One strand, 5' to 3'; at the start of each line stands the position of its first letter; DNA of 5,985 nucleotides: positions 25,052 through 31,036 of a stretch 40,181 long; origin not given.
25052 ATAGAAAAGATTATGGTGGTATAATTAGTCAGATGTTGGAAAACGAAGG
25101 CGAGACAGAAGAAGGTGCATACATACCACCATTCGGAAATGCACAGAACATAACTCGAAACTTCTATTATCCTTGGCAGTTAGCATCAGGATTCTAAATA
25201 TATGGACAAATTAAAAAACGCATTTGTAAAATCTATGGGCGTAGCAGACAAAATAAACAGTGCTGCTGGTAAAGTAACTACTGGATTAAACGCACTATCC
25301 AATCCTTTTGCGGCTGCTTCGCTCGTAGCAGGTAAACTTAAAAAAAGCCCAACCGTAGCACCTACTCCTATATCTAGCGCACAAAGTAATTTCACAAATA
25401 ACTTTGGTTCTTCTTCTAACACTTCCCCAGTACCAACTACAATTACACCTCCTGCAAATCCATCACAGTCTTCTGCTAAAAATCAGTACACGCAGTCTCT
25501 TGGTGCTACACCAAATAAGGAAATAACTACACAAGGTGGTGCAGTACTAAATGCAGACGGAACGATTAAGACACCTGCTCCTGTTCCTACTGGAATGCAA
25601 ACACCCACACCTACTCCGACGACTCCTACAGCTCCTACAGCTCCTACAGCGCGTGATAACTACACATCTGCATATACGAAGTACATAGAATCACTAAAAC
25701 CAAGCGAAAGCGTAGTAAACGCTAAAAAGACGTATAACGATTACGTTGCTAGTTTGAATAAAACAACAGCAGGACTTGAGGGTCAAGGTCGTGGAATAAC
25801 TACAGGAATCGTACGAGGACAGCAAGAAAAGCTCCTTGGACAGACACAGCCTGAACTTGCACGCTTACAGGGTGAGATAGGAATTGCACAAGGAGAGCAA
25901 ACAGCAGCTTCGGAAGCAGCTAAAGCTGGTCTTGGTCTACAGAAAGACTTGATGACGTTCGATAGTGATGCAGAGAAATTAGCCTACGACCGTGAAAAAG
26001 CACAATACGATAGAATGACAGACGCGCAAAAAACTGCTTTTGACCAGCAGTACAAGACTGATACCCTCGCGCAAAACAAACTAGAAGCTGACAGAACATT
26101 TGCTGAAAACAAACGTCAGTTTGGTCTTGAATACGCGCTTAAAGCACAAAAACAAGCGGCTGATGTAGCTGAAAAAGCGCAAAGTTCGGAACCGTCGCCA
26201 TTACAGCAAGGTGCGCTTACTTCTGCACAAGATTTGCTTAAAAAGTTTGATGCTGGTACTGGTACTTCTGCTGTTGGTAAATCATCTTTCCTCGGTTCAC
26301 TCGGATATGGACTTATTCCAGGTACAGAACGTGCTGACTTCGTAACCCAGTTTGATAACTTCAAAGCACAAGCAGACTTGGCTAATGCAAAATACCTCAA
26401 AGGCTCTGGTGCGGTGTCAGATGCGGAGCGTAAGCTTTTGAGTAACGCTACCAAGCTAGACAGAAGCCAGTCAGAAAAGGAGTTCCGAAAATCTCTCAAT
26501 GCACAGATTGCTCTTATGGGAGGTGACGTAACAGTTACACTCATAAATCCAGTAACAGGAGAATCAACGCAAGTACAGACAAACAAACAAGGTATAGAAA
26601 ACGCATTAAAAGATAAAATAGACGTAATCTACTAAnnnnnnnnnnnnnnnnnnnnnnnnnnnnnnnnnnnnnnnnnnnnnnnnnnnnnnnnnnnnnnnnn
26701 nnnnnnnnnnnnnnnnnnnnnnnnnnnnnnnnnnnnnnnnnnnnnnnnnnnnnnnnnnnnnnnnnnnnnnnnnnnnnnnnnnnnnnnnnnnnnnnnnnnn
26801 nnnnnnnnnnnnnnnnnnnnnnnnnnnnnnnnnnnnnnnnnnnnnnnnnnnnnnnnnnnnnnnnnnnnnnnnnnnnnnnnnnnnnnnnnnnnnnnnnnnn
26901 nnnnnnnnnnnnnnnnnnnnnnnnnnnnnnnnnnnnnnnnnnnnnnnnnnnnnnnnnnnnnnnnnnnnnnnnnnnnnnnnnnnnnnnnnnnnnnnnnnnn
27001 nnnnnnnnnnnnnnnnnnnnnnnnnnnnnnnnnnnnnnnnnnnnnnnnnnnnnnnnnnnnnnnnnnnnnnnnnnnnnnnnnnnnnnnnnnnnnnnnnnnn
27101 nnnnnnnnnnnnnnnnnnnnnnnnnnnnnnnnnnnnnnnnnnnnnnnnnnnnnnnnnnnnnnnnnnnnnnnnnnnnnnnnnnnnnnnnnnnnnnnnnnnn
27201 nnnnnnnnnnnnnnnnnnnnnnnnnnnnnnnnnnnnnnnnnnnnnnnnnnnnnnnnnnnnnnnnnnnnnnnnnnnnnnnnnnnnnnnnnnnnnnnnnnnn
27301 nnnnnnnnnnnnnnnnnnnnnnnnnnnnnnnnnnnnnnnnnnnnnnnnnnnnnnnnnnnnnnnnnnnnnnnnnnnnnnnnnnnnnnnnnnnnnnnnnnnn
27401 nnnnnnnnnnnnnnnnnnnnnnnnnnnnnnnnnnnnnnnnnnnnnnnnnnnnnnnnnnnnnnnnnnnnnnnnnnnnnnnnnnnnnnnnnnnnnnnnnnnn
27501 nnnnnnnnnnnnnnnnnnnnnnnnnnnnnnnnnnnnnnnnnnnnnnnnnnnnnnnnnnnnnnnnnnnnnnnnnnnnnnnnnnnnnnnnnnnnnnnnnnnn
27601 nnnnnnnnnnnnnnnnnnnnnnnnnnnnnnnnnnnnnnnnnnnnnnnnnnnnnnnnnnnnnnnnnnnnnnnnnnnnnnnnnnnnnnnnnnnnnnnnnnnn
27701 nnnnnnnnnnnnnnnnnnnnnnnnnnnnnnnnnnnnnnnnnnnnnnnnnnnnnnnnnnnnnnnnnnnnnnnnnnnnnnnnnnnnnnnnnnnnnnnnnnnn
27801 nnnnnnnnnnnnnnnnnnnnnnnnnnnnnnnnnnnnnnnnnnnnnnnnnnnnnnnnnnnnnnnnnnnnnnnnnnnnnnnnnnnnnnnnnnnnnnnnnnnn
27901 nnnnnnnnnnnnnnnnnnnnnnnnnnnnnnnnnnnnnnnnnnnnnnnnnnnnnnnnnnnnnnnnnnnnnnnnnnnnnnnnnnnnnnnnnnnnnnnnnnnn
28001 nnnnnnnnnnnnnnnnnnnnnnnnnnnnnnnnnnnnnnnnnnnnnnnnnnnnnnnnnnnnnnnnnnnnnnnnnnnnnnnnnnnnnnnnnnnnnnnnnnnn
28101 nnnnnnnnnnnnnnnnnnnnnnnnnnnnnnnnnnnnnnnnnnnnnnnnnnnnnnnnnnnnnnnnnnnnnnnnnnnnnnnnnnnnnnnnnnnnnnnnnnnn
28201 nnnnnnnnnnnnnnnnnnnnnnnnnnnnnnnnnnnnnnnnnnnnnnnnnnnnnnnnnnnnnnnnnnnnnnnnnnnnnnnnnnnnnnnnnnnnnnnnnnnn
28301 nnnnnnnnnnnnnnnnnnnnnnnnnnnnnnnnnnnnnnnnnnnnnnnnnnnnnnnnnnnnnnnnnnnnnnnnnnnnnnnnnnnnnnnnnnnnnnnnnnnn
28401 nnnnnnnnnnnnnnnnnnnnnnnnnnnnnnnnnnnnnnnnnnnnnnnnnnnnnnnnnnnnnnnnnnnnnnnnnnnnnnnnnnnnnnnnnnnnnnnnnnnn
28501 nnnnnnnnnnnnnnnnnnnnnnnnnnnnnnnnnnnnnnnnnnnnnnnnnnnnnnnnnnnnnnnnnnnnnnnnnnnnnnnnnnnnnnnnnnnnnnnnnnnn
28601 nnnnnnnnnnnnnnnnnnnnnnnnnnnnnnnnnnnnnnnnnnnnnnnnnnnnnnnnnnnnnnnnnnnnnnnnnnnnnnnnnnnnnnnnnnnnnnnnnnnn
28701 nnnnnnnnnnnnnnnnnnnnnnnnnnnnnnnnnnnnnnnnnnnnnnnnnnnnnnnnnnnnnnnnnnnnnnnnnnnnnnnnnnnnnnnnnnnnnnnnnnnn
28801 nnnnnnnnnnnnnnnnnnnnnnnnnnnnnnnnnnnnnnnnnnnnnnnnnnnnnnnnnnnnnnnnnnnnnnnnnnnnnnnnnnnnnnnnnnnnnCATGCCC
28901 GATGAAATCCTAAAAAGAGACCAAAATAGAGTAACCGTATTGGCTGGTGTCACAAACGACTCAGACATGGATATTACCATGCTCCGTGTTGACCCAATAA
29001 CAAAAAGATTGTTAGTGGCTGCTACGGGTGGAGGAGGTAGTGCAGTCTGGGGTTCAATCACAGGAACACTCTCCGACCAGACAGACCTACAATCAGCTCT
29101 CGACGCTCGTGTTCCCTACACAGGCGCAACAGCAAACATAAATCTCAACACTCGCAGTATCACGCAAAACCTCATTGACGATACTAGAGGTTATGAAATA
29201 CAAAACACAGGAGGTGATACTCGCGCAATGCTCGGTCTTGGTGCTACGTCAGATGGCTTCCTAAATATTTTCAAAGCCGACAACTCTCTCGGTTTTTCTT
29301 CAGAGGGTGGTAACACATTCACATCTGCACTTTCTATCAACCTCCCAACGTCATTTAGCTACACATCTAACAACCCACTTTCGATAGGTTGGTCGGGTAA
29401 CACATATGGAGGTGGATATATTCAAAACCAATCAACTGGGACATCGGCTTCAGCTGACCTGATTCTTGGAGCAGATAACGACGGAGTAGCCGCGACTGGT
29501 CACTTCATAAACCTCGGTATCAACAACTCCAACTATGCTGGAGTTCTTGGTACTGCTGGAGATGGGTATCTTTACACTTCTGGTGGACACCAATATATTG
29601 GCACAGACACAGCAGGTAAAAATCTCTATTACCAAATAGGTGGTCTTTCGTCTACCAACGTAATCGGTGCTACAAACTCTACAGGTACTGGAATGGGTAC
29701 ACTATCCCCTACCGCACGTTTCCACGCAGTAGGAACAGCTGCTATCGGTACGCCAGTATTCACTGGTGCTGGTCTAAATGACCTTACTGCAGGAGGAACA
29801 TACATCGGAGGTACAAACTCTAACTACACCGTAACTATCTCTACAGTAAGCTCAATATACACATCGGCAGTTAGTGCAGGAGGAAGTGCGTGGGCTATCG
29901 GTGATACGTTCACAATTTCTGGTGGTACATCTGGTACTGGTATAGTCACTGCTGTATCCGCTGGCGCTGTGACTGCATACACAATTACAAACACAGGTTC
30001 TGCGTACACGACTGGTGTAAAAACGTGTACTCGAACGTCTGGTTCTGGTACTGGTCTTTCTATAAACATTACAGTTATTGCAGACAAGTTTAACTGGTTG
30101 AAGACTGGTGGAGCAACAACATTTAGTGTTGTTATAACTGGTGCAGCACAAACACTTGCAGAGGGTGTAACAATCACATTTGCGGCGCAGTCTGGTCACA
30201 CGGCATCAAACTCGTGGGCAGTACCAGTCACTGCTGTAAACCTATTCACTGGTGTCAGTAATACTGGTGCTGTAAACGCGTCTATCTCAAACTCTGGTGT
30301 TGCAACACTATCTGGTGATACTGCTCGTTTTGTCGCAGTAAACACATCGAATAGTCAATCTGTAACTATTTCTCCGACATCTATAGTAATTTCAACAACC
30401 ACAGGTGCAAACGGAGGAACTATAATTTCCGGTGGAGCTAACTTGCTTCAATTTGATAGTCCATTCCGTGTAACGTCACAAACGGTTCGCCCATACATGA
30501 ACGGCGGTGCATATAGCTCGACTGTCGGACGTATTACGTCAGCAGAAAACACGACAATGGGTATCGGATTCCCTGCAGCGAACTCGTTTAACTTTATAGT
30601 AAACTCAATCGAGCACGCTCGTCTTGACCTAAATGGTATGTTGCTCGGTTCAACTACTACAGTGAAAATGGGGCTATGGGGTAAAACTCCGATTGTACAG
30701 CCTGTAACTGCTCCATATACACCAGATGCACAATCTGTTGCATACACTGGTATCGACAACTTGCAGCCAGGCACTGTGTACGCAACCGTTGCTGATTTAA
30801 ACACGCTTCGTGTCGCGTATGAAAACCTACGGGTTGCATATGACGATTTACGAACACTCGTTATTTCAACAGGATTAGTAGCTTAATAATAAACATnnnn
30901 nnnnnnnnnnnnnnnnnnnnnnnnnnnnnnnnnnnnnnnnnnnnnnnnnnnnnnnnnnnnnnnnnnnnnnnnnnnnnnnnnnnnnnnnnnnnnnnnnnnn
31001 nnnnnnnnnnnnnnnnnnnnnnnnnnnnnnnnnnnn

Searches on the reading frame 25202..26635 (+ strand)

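Call 39: search_protein_families(library=phrogs, proteins=[window:25202-26635:+], max_evalue=0.001)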
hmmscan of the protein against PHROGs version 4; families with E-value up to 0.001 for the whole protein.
window:25202-26635:+ (477 aa): 1 family
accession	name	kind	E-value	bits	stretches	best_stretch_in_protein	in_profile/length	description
phrog_2534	-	other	4.3e-13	50.1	1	270-434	231-392/435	released from the phage upon host infection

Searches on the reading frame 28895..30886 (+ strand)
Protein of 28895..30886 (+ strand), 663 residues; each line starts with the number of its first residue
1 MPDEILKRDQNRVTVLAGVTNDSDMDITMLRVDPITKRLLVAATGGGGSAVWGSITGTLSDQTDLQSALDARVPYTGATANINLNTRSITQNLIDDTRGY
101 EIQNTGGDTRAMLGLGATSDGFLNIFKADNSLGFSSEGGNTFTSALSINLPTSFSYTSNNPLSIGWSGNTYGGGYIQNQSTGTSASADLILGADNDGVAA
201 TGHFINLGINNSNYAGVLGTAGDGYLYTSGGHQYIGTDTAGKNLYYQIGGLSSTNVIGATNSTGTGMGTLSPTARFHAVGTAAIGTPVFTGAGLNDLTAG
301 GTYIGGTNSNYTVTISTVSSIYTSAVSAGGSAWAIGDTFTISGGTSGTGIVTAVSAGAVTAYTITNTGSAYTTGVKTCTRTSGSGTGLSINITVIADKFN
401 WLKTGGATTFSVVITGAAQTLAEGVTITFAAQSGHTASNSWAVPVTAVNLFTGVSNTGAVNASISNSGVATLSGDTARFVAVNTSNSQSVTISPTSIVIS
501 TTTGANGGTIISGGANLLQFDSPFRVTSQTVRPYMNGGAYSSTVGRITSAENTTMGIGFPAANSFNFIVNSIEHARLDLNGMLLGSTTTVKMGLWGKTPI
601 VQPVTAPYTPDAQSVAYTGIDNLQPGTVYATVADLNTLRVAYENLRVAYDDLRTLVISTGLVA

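Call 39: search_protein_families(library=phrogs, proteins=[window:28895-30886:+], max_evalue=0.001)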
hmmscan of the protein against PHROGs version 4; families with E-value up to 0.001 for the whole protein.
window:28895-30886:+ (663 aa): 1 family
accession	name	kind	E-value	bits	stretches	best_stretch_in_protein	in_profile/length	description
phrog_25379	-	tail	8.9e-07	29.4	1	42-230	120-275/384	tail protein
